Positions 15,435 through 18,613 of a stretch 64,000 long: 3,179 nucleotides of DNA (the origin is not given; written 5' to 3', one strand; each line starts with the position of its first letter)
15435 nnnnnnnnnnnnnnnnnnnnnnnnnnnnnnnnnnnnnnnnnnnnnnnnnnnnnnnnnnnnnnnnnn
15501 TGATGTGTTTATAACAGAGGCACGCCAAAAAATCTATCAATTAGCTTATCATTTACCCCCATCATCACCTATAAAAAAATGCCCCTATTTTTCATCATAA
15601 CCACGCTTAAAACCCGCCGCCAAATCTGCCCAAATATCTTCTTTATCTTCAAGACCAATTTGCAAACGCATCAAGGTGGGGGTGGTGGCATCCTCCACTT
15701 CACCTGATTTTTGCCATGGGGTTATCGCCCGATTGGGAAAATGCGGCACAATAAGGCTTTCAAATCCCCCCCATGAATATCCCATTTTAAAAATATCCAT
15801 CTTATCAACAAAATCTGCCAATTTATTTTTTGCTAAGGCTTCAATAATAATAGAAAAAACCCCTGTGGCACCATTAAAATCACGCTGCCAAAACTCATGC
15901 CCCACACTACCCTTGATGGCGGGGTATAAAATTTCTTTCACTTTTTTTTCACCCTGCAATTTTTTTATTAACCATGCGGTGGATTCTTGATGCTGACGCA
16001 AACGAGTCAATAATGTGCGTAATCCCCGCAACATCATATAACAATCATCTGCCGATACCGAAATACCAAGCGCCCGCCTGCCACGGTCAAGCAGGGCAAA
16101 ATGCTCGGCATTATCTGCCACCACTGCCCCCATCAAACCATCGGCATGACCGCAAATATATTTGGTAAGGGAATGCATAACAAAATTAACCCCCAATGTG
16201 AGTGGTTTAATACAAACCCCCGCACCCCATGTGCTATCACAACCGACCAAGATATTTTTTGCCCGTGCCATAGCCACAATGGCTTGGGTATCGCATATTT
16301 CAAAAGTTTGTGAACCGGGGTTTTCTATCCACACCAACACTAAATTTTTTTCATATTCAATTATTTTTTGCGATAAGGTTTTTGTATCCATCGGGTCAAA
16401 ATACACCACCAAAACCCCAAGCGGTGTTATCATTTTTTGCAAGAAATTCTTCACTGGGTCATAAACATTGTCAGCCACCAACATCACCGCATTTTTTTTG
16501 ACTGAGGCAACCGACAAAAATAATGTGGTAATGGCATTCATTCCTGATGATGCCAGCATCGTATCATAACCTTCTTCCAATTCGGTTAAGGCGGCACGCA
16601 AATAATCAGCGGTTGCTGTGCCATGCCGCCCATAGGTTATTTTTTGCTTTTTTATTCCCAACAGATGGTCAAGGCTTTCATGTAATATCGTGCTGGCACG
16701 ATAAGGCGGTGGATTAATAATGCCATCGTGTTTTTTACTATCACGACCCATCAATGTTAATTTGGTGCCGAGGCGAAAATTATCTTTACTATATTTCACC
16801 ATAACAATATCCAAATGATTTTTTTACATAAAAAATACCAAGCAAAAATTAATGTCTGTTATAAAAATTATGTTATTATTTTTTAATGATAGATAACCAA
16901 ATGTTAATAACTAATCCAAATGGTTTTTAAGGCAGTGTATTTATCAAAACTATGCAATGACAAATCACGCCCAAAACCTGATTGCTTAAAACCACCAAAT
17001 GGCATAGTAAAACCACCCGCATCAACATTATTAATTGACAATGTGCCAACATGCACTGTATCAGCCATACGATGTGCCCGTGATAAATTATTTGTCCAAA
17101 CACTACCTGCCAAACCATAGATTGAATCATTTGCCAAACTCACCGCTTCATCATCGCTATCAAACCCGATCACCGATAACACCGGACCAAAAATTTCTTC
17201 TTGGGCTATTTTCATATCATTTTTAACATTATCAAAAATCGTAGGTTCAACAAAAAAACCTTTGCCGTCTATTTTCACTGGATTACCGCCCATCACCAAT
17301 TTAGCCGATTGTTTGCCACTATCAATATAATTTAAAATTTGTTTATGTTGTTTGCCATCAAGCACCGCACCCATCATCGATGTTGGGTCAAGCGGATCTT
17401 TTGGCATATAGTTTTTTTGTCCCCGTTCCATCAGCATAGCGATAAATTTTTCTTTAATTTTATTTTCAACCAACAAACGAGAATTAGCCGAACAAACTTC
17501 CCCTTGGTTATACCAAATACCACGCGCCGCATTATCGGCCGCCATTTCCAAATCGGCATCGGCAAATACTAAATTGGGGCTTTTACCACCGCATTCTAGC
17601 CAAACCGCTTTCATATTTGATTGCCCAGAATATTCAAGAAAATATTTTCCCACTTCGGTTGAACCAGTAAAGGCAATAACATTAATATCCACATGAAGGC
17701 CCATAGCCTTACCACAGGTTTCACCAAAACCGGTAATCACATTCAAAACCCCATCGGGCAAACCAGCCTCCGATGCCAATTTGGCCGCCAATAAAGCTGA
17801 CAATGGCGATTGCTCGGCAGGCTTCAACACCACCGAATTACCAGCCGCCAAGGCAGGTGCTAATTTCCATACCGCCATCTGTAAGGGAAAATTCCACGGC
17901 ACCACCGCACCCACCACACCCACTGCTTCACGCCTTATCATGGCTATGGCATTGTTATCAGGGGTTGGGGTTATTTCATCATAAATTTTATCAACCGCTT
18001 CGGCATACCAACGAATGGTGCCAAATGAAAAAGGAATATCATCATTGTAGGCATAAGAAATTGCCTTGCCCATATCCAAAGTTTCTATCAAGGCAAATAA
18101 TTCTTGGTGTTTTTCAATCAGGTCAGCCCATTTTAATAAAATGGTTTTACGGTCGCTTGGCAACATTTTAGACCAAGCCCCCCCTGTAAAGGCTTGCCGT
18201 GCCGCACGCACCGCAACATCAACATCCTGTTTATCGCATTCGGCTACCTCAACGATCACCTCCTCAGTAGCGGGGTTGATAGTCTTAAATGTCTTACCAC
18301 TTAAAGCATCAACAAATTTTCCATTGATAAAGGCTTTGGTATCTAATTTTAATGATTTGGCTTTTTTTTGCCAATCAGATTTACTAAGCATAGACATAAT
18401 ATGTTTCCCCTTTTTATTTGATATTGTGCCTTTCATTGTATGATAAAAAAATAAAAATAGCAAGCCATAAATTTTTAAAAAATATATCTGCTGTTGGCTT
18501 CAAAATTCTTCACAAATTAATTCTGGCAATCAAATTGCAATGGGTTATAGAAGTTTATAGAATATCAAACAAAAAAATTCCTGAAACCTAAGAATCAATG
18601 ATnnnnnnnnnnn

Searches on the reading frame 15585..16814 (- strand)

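Call 36: search_protein_families(library=pfam, proteins=[window:15585-16814:-], max_evalue=0.00001)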
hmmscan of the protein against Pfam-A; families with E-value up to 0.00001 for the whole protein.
window:15585-16814:- (409 aa): 1 family
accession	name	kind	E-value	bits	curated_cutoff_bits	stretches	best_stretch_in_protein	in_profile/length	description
PF01053.26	Cys_Met_Meta_PP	-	3.8e-84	282.9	27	1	18-403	3-381/381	Cys/Met metabolism PLP-dependent enzyme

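Call 37: search_protein_families(library=ncbifam, proteins=[window:15585-16814:-], max_evalue=0.00001)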
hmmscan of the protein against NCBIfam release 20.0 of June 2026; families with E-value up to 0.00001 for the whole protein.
window:15585-16814:- (409 aa): 43 families (the best 25 are shown)
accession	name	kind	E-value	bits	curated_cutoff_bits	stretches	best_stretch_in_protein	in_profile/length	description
TIGR01324.1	cysta_beta_ly_B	equivalog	1.8e-102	342.9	365.9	1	17-404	1-376/377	cystathionine beta-lyase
NF005456.0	PRK07050.1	equivalog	2.4e-93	312.9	500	1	34-401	29-388/394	cystathionine beta-lyase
NF004626.0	PRK05967.1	equivalog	3.1e-93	312.4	649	1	10-403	8-390/395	cystathionine beta-lyase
NF006538.0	PRK09028.1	equivalog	3.1e-92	309.2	655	1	15-404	6-388/396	cystathionine beta-lyase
NF005990.0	PRK08114.1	equivalog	3.6e-86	289.4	634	1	14-404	5-393/395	cystathionine beta-lyase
NF004627.0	PRK05968.1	subfamily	1.5e-63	215.1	508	1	23-403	16-385/389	hypothetical protein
TIGR02080.1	O_succ_thio_ly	equivalog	1.1e-60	205.3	504.55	1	55-403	39-380/382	cystathionine gamma-synthase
NF041088.1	ala_glut_racmase_Arch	equivalog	5.2e-58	196.8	629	1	33-403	20-379/381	bifunctional L-alanine/L-glutamate racemase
NF005871.0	PRK07811.1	equivalog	4.7e-55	186.7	513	1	14-402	12-386/389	cystathionine gamma-synthase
NF006347.0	PRK08574.1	equivalog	7.8e-54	182.9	477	1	23-400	10-380/385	cystathionine gamma-synthase family protein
TIGR01328.1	met_gam_lyase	equivalog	4.2e-53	180.6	549.7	1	23-402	12-388/391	methionine gamma-lyase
NF005976.0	PRK08064.1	equivalog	1.3e-52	179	627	1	12-401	4-379/390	cystathionine beta-lyase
NF005810.0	PRK07671.1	equivalog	2e-52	178.5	594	1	16-401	4-375/377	bifunctional cystathionine gamma-lyase/homocysteine desulfhydrase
NF006450.0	PRK08776.1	equivalog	2.9e-52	177.8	730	1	23-405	21-391/405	O-succinylhomoserine (thiol)-lyase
NF005961.0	PRK08045.1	equivalog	3.3e-51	174.1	690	1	57-404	42-382/386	cystathionine gamma-synthase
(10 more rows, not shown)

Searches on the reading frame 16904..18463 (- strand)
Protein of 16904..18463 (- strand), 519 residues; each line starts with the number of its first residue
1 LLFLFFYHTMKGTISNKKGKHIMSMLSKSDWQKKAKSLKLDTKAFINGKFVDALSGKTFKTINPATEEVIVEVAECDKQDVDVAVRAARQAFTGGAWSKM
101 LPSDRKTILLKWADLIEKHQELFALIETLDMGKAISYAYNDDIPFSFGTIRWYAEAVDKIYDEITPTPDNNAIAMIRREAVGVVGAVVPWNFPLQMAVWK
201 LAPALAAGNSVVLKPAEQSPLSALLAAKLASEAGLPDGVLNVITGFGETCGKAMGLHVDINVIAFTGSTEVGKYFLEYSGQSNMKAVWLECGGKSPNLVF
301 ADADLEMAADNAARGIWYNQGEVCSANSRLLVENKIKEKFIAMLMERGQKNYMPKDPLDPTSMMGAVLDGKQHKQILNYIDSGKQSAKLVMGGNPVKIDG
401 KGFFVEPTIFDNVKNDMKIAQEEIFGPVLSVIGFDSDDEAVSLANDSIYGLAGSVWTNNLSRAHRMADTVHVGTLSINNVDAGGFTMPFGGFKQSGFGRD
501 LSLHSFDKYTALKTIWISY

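Call 36: search_protein_families(library=pfam, proteins=[window:16904-18463:-], max_evalue=0.00001)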
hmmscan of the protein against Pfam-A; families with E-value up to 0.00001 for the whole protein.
window:16904-18463:- (519 aa): 1 family
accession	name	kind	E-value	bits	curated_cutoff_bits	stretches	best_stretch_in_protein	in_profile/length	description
PF00171.27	Aldedh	-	7e-167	556.1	23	1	51-515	2-461/461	Aldehyde dehydrogenase family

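Call 37: search_protein_families(library=ncbifam, proteins=[window:16904-18463:-], max_evalue=0.00001)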
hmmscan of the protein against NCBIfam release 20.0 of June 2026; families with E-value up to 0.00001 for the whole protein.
window:16904-18463:- (519 aa): 43 families (the best 25 are shown)
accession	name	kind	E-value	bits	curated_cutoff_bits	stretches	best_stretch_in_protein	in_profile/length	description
NF007352.0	PRK09847.1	equivalog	1.6e-189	630.5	850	1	29-518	7-492/495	aldehyde dehydrogenase PuuC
TIGR01804.1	BADH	equivalog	6.4e-148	493.1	668.6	1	45-513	1-467/467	betaine-aldehyde dehydrogenase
NF045736.1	PaDhStyDRhodo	equivalog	5.2e-142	473.7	800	1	42-515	3-475/479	phenylacetaldehyde dehydrogenase StyD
NF045735.1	PaDhStyDPseudo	equivalog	7e-142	473.5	850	1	42-519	3-483/483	phenylacetaldehyde dehydrogenase StyD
NF010000.0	PRK13473.1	subfamily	1.2e-140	469.4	615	1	42-517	3-472/475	aminobutyraldehyde dehydrogenase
TIGR02299.1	HpaE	equivalog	5.2e-140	467.3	638.35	1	43-518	2-477/488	5-carboxymethyl-2-hydroxymuconate semialdehyde dehydrogenase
NF009725.0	PRK13252.1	equivalog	9.4e-138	459.7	593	1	42-517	7-479/488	betaine-aldehyde dehydrogenase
NF050026.1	AcaldDHExaC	equivalog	1.2e-125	420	900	1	39-519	13-495/503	acetaldehyde dehydrogenase ExaC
TIGR03216.1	OH_muco_semi_DH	equivalog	2.6e-120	402.3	693.25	1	43-517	2-479/481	2-hydroxymuconic semialdehyde dehydrogenase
NF042993.1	AlphKGSA_gudD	equivalog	1.1e-113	380.6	770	1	43-517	5-480/481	alpha-ketoglutaric semialdehyde dehydrogenase GucD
TIGR01780.1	SSADH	subfamily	7.1e-110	368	646.35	1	62-513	2-448/448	succinate-semialdehyde dehydrogenase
TIGR03374.1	ABALDH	equivalog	1.4e-109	367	909.3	1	43-517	3-471/472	aminobutyraldehyde dehydrogenase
TIGR04284.1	aldehy_Rv0768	hypoth_equivalog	2.2e-107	360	775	1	43-515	2-476/480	aldehyde dehydrogenase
NF052305.1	DioxValDhHalo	equivalog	4.9e-104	348.9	750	1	42-519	5-483/483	2,5-dioxovalerate dehydrogenase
NF040648.1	lactal_redase_Meth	equivalog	3.8e-103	346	650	1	45-517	2-462/463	lactaldehyde dehydrogenase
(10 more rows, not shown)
